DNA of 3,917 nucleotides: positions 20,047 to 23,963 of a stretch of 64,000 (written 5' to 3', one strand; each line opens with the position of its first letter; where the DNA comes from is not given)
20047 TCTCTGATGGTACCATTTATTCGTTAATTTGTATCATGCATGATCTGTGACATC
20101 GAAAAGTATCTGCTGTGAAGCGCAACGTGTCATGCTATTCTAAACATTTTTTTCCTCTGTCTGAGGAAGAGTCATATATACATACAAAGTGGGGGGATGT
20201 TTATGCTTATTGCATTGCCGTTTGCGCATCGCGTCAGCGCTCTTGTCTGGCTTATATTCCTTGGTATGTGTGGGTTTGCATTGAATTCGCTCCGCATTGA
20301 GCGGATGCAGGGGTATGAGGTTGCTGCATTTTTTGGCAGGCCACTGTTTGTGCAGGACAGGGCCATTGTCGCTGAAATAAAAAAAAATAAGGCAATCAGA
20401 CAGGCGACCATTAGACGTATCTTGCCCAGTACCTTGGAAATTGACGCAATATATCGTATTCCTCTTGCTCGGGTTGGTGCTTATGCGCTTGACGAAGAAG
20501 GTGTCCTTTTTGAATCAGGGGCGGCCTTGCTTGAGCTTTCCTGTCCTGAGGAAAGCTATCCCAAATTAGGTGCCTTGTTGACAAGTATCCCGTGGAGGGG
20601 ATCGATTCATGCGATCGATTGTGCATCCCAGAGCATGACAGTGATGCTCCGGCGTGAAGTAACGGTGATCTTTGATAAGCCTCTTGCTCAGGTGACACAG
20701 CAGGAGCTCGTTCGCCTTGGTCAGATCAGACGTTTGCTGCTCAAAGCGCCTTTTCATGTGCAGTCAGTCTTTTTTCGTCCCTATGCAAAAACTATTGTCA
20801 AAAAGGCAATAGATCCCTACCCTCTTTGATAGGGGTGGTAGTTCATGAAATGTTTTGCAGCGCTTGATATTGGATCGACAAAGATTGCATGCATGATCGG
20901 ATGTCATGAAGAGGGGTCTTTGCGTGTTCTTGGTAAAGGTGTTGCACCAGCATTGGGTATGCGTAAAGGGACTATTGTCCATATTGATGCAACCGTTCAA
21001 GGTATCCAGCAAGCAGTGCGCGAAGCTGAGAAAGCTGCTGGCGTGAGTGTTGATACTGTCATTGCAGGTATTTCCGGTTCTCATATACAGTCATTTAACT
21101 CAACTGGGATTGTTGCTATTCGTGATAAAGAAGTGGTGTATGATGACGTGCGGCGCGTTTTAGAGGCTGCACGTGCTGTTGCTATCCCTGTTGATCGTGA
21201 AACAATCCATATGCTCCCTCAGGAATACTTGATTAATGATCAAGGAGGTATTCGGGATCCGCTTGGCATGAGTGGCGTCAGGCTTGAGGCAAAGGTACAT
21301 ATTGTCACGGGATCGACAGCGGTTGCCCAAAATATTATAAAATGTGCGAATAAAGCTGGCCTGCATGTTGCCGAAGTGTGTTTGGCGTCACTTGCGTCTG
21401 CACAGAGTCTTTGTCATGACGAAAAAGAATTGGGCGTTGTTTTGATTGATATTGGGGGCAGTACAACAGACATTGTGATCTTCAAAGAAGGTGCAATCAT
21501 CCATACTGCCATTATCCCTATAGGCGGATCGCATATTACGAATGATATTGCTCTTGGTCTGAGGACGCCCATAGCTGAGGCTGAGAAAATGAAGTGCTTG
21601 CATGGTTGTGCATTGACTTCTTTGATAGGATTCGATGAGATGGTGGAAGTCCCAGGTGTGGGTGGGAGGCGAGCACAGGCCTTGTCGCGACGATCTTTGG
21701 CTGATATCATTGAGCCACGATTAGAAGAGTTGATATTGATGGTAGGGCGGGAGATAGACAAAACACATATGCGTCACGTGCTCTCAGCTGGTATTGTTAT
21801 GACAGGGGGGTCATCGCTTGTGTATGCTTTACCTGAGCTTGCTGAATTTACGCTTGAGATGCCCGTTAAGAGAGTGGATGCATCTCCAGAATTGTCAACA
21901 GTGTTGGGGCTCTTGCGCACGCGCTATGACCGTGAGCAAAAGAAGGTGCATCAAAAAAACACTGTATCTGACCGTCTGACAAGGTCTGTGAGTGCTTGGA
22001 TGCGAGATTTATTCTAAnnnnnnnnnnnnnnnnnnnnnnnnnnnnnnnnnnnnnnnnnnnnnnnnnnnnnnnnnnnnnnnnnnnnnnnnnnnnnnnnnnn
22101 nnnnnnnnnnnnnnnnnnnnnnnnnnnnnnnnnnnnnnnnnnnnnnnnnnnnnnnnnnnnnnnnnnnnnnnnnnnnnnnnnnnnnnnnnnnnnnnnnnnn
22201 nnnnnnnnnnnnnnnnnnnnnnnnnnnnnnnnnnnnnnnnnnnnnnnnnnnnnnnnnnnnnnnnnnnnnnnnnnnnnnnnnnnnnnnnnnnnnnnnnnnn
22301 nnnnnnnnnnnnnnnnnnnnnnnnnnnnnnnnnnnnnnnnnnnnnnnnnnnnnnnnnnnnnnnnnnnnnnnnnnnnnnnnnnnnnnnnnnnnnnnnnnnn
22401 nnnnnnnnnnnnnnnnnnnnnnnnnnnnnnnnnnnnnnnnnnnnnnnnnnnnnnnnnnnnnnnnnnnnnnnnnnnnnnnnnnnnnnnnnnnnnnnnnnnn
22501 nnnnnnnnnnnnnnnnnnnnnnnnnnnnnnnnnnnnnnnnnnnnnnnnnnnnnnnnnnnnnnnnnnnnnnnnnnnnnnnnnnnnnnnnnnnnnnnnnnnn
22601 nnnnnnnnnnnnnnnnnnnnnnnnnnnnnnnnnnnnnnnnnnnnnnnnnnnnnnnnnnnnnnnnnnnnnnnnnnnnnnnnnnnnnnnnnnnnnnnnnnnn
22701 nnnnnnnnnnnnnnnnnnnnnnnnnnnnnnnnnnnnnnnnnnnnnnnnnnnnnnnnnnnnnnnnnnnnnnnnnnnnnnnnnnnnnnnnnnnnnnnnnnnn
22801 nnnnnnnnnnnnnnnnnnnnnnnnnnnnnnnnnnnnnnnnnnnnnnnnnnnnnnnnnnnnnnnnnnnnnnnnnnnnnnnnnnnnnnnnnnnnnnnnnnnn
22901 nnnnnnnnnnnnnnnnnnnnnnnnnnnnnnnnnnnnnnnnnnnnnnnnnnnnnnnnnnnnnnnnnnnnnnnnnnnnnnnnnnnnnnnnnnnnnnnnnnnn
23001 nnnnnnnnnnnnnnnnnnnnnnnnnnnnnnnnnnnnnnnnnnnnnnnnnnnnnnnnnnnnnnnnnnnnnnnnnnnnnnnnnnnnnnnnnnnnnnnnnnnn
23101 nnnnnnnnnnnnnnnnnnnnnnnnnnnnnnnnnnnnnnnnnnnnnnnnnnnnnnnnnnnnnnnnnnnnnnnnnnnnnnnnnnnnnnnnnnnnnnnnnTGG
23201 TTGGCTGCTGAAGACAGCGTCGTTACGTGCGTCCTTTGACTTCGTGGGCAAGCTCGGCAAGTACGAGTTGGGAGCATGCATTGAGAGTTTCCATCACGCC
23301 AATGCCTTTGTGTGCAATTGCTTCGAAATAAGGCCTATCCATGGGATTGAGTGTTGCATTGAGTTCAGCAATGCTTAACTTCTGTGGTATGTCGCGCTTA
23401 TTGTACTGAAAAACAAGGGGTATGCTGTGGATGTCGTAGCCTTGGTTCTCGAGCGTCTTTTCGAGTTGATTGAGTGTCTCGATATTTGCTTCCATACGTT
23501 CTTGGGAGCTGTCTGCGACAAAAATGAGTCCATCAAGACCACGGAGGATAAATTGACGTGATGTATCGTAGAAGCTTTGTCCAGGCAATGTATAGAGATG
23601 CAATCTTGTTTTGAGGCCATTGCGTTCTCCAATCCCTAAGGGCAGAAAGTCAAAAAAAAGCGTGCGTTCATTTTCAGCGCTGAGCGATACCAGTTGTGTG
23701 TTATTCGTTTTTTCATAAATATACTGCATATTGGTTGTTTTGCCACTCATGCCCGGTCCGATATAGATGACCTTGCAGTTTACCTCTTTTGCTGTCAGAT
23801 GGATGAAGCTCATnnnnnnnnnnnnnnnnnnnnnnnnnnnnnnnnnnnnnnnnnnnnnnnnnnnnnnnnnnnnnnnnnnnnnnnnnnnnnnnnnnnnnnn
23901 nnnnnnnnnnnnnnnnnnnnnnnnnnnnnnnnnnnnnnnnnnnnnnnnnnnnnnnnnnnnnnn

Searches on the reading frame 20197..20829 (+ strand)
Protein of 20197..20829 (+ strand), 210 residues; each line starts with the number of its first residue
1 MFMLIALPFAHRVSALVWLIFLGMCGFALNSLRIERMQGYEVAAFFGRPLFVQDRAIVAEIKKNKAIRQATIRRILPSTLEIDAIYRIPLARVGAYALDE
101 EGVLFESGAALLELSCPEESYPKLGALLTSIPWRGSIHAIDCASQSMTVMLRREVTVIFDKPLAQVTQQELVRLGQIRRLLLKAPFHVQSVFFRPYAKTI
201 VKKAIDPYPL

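Call 4: search_protein_families(library=pfam, proteins=[window:20197-20829:+], max_evalue=0.01)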
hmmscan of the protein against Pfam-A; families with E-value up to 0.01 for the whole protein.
window:20197-20829:+ (210 aa): 1 family
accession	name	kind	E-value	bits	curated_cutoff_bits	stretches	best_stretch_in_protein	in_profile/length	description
PF08478.15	POTRA_1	-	0.0015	19.2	23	1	52-82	34-64/69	POTRA domain, FtsQ-type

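Call 56: search_protein_families(library=ncbifam, proteins=[window:20197-20829:+], max_evalue=0.01)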
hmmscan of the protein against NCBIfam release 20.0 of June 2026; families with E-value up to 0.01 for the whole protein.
window:20197-20829:+ (210 aa): 0 families

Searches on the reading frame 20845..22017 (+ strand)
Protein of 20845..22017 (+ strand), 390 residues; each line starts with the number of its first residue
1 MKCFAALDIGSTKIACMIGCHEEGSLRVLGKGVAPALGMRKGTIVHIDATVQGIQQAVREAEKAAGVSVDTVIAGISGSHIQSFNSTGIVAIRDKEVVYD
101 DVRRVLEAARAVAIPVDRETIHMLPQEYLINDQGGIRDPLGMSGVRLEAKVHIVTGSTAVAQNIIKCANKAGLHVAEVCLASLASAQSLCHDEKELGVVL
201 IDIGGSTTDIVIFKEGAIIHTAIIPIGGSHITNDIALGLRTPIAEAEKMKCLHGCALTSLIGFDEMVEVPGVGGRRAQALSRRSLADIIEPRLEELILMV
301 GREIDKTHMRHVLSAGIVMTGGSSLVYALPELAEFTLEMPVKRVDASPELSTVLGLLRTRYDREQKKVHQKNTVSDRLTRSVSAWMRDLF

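Call 5: search_protein_families(library=pfam, proteins=[window:20845-22017:+], max_evalue=0.01)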
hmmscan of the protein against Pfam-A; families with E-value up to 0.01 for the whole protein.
window:20845-22017:+ (390 aa): 6 families
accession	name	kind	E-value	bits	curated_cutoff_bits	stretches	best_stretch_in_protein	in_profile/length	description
PF14450.12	FtsA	-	4.2e-42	143.9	31.8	2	199-355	1-127/127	Cell division protein FtsA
PF02491.25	SHS2_FTSA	-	1.4e-31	109.1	25.4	1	78-155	1-79/79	SHS2 domain inserted in FTSA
PF06723.19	MreB_Mbl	-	2.7e-11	43.3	27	1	156-359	103-318/327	MreB/Mbl protein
PF11104.14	PilM_2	-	1.8e-07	30.9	27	1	165-251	142-235/340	Type IV pilus assembly protein PilM;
PF06277.17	EutA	-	3.5e-07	29.9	27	1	177-235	124-182/475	Ethanolamine utilisation protein EutA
PF00022.25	Actin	-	0.00081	18.5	27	0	197-241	143-189/410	Actin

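Call 29: search_protein_families(library=pfam, proteins=[P0131, P0129], max_evalue=10)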
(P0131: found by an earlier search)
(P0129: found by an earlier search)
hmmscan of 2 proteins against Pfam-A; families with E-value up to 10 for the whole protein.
P0131 (229 aa): 3 families
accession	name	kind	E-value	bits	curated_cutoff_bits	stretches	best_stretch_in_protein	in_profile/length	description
PF12311.13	DUF3632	-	0.002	19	23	1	67-109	103-145/175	Protein of unknown function (DUF3632)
PF22919.1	ATP-synt_VA_C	-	0.1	13.1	24.7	1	43-106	33-95/101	C-terminal domain of V and A type ATP synthase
PF07128.17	DUF1380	-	0.22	12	26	1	58-98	47-87/137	Protein of unknown function (DUF1380)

P0129 (233 aa): 1 family
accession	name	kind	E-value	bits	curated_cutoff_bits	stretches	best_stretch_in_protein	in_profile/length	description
PF12450.13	vWF_A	-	0.085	13.3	25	1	102-148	17-63/94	von Willebrand factor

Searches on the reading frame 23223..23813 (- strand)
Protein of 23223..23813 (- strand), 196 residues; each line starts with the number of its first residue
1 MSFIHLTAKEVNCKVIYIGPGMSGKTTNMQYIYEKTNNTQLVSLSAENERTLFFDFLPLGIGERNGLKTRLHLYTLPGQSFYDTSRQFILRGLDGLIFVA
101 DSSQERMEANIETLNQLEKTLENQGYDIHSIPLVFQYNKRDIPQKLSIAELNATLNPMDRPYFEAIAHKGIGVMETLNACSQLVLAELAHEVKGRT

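Call 9: search_protein_families(library=pfam, proteins=[window:23223-23813:-], max_evalue=0.01)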
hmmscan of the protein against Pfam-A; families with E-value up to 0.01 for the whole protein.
window:23223-23813:- (196 aa): 5 families
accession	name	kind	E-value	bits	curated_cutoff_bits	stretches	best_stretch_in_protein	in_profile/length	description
PF00025.27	Arf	-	1.1e-06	28.6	22.3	1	6-156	8-141/174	ADP-ribosylation factor family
PF00071.28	Ras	-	6.9e-05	22.9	21.6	1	14-182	1-158/162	Ras family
PF08477.19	Roc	-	0.00019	22.1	27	1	14-120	1-105/119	Ras of Complex, Roc, domain of DAPkinase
PF04670.18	Gtr1_RagA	-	0.00025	21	22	1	14-124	1-108/232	Gtr1/RagA G protein conserved region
PF19993.5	DO-GTPase2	-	0.0062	16.7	27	0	66-154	86-187/226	Double-GTPase 2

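Call 56: search_protein_families(library=ncbifam, proteins=[window:23223-23813:-], max_evalue=0.01)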
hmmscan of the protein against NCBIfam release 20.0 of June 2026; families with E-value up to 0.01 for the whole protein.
window:23223-23813:- (196 aa): 1 family
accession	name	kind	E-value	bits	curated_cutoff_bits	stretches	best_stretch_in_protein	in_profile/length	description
TIGR00231.1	small_GTP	domain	0.00026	20.8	42.5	1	13-175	4-157/164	GTP-binding protein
